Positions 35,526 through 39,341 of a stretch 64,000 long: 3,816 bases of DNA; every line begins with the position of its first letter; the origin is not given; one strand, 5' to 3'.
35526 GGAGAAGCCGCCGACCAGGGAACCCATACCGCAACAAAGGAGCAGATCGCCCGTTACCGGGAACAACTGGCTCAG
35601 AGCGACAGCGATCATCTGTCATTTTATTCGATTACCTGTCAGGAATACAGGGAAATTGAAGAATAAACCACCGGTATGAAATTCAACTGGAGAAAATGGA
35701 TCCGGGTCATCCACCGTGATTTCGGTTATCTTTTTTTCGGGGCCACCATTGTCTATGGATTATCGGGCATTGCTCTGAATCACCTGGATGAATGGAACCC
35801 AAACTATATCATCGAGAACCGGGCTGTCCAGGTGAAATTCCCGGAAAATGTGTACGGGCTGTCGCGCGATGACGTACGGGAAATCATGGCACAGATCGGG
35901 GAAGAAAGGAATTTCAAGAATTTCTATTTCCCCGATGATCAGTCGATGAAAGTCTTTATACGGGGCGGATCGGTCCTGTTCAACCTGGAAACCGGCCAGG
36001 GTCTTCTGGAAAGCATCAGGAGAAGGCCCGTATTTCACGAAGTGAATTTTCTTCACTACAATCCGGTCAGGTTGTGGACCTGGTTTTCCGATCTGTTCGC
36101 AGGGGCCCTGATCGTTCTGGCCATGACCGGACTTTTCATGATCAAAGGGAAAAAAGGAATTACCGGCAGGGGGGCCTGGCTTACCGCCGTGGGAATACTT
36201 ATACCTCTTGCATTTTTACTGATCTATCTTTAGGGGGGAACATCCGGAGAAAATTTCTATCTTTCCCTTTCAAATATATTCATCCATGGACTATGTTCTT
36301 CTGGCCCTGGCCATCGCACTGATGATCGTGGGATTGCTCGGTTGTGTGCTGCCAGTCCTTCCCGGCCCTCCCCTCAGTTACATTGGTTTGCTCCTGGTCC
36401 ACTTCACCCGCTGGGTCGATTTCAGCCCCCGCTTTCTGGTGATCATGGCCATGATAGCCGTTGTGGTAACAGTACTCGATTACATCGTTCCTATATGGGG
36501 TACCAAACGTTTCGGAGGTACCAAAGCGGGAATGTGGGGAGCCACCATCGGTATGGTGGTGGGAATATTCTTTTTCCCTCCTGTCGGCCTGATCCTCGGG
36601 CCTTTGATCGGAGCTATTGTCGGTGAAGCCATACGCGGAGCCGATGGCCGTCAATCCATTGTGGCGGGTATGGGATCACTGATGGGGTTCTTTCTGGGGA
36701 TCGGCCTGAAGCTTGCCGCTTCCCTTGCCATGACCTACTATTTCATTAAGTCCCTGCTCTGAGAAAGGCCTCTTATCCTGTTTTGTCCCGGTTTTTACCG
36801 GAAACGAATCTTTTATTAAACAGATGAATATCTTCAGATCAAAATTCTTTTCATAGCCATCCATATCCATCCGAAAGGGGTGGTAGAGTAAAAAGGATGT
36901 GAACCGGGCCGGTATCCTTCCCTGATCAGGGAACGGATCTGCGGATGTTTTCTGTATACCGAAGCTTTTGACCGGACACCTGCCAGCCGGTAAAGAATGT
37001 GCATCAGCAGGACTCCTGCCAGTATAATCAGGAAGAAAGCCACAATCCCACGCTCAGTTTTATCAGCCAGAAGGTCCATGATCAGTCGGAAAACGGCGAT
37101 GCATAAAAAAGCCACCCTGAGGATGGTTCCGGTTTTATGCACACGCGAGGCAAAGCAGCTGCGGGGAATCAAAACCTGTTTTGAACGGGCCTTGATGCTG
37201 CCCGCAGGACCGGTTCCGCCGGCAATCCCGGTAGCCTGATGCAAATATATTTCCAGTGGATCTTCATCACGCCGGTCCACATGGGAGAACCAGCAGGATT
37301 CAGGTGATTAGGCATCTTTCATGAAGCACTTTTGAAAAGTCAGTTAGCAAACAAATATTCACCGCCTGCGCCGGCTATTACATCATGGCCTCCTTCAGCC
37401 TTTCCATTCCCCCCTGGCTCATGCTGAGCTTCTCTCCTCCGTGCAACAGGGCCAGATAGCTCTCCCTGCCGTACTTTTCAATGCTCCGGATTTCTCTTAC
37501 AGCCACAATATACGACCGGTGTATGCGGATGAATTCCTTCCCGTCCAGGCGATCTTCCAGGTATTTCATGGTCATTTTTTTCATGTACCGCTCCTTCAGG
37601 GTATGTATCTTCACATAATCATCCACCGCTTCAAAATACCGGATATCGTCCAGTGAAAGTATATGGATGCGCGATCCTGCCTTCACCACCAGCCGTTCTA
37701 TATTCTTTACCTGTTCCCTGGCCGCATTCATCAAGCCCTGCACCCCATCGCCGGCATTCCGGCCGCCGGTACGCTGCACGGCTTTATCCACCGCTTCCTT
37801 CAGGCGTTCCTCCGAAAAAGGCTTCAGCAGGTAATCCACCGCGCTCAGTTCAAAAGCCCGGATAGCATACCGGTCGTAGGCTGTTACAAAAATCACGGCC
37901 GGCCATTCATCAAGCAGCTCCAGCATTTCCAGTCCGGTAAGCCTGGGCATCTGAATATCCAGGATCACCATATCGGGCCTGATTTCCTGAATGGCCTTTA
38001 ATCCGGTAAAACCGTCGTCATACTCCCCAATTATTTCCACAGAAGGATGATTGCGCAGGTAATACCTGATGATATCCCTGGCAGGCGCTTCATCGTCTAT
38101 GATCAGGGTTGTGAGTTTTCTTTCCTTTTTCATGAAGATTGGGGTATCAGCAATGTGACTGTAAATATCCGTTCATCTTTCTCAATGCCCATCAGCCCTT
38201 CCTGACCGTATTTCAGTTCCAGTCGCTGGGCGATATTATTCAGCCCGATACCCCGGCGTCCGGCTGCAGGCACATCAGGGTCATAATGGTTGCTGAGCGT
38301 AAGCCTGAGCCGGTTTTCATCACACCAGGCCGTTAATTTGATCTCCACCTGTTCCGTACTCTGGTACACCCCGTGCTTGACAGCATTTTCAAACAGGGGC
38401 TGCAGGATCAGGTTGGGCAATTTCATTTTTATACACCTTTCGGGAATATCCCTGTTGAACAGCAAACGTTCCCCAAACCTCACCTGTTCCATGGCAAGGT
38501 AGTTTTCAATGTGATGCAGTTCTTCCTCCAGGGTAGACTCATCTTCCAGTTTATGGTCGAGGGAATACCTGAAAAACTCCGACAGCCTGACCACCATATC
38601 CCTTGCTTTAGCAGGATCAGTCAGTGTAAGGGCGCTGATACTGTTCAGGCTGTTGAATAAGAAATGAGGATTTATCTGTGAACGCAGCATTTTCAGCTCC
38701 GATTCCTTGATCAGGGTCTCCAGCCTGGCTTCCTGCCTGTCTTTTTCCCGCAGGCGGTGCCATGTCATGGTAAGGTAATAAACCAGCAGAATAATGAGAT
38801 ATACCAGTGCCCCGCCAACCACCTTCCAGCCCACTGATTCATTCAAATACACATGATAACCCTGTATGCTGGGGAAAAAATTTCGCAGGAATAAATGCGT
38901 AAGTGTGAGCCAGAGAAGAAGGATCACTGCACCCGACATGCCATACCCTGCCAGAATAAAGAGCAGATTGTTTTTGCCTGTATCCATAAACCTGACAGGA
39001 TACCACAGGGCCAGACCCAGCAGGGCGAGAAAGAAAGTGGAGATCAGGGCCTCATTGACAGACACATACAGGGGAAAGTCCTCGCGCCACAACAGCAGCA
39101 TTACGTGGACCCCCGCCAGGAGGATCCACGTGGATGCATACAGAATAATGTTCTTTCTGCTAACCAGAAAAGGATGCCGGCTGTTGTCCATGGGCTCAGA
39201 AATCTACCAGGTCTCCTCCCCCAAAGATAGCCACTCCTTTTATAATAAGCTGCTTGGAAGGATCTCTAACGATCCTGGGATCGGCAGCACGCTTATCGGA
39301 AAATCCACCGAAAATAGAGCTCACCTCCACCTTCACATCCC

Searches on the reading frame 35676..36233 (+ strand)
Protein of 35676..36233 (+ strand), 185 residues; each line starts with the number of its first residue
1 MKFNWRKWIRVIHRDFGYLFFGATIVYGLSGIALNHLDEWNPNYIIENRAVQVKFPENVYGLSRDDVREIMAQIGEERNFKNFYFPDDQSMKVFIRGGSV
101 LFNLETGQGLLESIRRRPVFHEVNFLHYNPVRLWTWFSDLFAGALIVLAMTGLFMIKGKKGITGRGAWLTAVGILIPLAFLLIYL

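Call 50: search_protein_families(library=pfam, proteins=[window:35676-36233:+], max_evalue=0.00001)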
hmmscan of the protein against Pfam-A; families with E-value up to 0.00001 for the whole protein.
window:35676-36233:+ (185 aa): 1 family
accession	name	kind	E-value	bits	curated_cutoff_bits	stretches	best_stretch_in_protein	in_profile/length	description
PF16357.10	PepSY_TM_like_2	-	9.3e-12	45.8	27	1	8-184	5-195/197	Putative PepSY_TM-like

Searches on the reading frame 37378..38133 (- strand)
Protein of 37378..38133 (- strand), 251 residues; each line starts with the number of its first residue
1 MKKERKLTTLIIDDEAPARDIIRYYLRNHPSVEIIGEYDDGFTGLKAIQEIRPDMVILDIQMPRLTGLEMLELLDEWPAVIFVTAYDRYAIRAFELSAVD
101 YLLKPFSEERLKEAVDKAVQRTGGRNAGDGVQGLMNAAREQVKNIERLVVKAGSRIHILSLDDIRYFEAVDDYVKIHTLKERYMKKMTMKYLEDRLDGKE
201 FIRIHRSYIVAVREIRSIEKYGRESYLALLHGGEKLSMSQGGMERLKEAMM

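Call 50: search_protein_families(library=pfam, proteins=[window:37378-38133:-], max_evalue=0.00001)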
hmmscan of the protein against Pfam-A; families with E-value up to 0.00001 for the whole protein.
window:37378-38133:- (251 aa): 2 families
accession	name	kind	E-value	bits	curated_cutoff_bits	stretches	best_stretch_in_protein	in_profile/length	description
PF04397.21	LytTR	-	1.4e-26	93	22.6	1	155-250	2-97/98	LytTr DNA-binding domain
PF00072.30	Response_reg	-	1.9e-23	83.2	30.2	1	10-115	2-110/111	Response regulator receiver domain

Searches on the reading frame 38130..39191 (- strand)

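Call 50: search_protein_families(library=pfam, proteins=[window:38130-39191:-], max_evalue=0.00001)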
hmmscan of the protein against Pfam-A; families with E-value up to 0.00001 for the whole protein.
window:38130-39191:- (353 aa): 1 family
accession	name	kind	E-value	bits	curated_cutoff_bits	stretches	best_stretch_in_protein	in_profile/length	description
PF06580.19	His_kinase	-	1.1e-29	102.9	25.2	1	165-243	2-81/81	Histidine kinase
